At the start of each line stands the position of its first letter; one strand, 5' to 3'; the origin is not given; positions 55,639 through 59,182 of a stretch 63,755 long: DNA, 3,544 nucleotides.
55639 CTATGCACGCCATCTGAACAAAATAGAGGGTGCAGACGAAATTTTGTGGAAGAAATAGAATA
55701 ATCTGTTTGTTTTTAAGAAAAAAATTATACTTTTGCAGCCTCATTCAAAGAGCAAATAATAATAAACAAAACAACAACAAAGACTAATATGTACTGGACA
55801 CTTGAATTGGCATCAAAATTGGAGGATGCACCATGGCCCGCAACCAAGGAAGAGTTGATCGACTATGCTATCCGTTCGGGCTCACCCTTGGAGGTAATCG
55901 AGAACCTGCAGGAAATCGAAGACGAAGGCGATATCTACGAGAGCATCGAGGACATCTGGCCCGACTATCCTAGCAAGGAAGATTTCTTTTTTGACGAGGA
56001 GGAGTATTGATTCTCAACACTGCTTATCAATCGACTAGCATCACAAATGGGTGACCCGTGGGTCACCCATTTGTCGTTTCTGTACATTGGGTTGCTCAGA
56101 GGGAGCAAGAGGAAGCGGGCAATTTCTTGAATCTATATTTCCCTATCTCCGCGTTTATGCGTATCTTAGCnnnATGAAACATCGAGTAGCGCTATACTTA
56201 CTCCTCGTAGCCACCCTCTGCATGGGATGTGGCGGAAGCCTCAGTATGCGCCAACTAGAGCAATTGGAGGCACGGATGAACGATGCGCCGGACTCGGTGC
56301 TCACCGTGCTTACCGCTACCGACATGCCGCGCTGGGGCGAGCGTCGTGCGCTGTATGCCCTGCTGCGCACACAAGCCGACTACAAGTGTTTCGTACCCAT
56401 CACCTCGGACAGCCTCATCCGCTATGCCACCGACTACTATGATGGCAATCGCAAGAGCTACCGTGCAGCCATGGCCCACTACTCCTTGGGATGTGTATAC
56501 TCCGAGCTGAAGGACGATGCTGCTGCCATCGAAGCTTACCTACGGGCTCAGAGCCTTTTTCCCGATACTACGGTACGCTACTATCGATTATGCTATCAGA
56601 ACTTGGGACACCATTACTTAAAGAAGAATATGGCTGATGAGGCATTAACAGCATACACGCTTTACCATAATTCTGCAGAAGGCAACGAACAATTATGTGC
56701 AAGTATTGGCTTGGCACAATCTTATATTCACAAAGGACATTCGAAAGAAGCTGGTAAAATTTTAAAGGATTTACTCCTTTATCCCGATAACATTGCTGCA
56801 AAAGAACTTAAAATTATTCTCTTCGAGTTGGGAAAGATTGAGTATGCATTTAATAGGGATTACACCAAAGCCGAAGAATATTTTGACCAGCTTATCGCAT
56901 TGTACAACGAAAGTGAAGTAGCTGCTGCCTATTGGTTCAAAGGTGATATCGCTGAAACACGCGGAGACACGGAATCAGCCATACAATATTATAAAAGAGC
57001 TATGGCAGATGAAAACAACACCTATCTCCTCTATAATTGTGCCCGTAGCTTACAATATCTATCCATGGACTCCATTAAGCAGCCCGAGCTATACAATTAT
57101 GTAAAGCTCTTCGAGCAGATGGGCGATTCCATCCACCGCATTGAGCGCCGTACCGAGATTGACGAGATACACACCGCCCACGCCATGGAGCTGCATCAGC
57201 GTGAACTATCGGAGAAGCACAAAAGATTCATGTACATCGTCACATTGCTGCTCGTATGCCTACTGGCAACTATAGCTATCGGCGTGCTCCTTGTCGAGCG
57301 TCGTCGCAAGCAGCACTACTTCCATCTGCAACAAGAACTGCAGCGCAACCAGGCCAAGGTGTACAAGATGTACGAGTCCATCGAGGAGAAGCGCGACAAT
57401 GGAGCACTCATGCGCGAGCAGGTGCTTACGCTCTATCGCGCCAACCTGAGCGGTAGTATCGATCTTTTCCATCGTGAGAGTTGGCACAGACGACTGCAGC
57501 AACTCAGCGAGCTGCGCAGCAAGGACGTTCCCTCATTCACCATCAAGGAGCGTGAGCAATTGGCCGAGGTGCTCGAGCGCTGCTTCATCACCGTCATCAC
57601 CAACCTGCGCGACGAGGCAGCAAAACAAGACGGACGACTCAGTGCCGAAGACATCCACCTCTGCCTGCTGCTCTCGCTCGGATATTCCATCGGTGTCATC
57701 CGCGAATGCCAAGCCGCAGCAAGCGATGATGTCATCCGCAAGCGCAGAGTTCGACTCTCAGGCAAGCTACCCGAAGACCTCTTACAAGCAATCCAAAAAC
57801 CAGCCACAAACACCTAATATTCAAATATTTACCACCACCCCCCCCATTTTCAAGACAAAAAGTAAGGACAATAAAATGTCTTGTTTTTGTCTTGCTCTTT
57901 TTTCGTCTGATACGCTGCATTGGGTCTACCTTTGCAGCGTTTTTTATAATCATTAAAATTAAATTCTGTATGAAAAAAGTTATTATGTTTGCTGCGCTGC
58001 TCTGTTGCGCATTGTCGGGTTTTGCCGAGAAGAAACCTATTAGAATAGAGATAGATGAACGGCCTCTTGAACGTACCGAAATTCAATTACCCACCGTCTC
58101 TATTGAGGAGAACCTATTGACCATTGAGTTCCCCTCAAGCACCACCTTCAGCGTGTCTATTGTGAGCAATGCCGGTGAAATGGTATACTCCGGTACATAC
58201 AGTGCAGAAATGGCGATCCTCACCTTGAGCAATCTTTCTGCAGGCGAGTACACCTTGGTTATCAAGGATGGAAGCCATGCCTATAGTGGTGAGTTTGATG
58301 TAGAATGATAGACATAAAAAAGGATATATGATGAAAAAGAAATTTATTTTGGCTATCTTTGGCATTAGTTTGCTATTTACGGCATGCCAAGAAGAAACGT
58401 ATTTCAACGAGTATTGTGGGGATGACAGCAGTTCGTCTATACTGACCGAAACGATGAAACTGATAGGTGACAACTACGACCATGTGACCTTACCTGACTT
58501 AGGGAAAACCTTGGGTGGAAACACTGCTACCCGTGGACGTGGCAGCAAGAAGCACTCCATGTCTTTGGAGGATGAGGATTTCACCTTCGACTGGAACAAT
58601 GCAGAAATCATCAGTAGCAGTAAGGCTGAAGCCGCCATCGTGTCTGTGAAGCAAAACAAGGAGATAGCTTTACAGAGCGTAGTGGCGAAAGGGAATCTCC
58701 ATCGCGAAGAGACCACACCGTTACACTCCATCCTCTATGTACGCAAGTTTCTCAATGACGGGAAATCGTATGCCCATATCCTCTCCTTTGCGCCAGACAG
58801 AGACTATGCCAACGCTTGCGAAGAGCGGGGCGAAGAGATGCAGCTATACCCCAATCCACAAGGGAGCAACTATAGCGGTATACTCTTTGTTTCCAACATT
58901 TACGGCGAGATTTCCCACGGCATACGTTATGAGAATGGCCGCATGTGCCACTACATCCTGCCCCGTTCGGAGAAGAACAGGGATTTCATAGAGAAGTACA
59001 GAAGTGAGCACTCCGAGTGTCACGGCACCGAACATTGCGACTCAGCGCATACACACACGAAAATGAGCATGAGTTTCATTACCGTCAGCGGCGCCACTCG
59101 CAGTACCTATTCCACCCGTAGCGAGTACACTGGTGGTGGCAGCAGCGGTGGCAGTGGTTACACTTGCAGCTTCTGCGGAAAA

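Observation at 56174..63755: Uncharacterised envelope gene neighbourhood: TM TPR/HTH regulator - DUF3244-like - modular lipoprotein - exported partner - Wzy_C::TPR - transglutaminase-like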

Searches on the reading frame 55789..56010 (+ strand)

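Call 7: search_protein_families(library=pfam, max_evalue=0.01, proteins=[window:55789-56010:+])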
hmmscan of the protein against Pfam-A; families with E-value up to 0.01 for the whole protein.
window:55789-56010:+ (73 aa): 1 family
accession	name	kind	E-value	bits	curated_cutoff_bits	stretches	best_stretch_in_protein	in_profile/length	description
PF11387.14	DUF2795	-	1.1e-16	60.8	25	1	3-57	2-54/54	Protein of unknown function (DUF2795)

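Call 8: search_protein_families(library=ncbifam, max_evalue=0.01, proteins=[window:55789-56010:+])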
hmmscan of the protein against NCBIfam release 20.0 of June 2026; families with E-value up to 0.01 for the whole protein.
window:55789-56010:+ (73 aa): 0 families

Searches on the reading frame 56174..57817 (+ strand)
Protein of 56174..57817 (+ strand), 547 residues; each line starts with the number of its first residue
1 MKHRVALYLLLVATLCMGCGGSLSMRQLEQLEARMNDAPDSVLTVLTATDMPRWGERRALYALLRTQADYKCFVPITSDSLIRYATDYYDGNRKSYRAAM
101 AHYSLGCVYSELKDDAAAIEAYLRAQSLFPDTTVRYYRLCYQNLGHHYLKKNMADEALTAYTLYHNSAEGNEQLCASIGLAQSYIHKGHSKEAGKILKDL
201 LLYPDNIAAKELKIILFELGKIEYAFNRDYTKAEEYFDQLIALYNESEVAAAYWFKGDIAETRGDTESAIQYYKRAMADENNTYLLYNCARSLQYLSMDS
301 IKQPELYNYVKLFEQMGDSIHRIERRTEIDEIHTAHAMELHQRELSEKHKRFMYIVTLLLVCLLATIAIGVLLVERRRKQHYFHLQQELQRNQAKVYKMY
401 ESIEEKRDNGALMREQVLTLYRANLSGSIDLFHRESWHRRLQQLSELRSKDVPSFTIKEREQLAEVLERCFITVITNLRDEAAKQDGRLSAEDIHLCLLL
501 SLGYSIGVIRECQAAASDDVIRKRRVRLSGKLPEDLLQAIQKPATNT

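Call 7: search_protein_families(library=pfam, max_evalue=0.01, proteins=[window:56174-57817:+])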
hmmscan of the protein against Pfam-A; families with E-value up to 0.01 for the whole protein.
window:56174-57817:+ (547 aa): 9 families
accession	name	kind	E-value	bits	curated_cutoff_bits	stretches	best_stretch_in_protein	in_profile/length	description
PF07719.23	TPR_2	-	5.1e-12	45.4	27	1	99-131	1-33/34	Tetratricopeptide repeat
PF13432.12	TPR_16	-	7.5e-12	45.9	32.7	1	224-276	7-57/65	Tetratricopeptide repeat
PF13181.12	TPR_8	-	1.1e-11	44.4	25.7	2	101-131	3-33/34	Tetratricopeptide repeat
PF13424.12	TPR_12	-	1.6e-09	38.2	30.1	1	219-278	9-73/77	Tetratricopeptide repeat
PF00515.34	TPR_1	-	2.5e-09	37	27.8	1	99-131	1-33/34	Tetratricopeptide repeat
PF13428.12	TPR_14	-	9.9e-09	35.5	23.5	0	251-286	2-38/44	Tetratricopeptide repeat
PF13174.12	TPR_6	-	3.8e-08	33.9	26.3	0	101-132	2-33/33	Tetratricopeptide repeat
PF13176.12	TPR_7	-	4e-07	30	27.9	0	257-278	6-29/36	Tetratricopeptide repeat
PF14559.12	TPR_19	-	6.6e-06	26.8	25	0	160-212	10-64/68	Tetratricopeptide repeat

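Call 8: search_protein_families(library=ncbifam, max_evalue=0.01, proteins=[window:56174-57817:+])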
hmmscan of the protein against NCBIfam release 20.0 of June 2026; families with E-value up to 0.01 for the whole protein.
window:56174-57817:+ (547 aa): 4 families
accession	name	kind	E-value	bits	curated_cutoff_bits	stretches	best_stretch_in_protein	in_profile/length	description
TIGR02795.1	tol_pal_ybgF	equivalog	9e-08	32.7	90.1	1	227-280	15-69/119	tol-pal system protein YbgF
NF040959.1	MamA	equivalog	0.00019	20.9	200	0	140-278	39-167/204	magnetosome protein MamA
NF008757.0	PRK11788.1-5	equivalog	0.004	16.4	363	1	141-285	110-248/388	lipopolysaccharide assembly protein LapB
NF047507.1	TPR_BatC_Lepto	exception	0.0093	15.4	175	0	99-132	96-129/214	TPR repeat-containing protein BatC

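Call 10: search_protein_families(library=padloc, max_evalue=0.01, proteins=[window:56174-57817:+])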
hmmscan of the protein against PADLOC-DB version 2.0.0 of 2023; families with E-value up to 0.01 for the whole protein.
window:56174-57817:+ (547 aa): 0 families

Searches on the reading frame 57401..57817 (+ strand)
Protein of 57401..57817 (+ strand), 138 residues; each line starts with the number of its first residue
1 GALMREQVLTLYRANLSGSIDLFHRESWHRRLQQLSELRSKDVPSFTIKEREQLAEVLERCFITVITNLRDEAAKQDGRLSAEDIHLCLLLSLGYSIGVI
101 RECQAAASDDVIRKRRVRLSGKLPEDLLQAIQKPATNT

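Call 57: search_solved_structures(query=window:57401-57817:+, max_evalue=10)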
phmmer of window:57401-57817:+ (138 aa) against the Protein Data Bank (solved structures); distinct sequences matched with E-value up to 10: 1.
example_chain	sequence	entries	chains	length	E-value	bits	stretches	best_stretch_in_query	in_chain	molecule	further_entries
6s7t_H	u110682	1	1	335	0.42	14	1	84-118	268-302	Magnesium transporter protein 1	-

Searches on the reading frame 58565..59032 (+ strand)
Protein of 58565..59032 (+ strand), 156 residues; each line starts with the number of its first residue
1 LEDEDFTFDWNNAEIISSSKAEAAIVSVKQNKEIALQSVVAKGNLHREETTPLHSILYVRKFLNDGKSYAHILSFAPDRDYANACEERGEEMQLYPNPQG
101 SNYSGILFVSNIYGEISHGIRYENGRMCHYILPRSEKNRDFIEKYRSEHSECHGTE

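Call 89: find_homologous_proteins(query=A6, max_evalue=0.001)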
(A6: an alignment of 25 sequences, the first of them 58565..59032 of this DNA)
Query A6 (25 sequences) (156 aa, profile of the alignment): 2 proteins with E <= 0.001 among 504 candidates.
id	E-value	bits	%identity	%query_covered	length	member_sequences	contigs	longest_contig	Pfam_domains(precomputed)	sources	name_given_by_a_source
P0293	1.4e-25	108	65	80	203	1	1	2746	-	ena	-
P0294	1.9e-19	88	100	3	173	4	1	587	-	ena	-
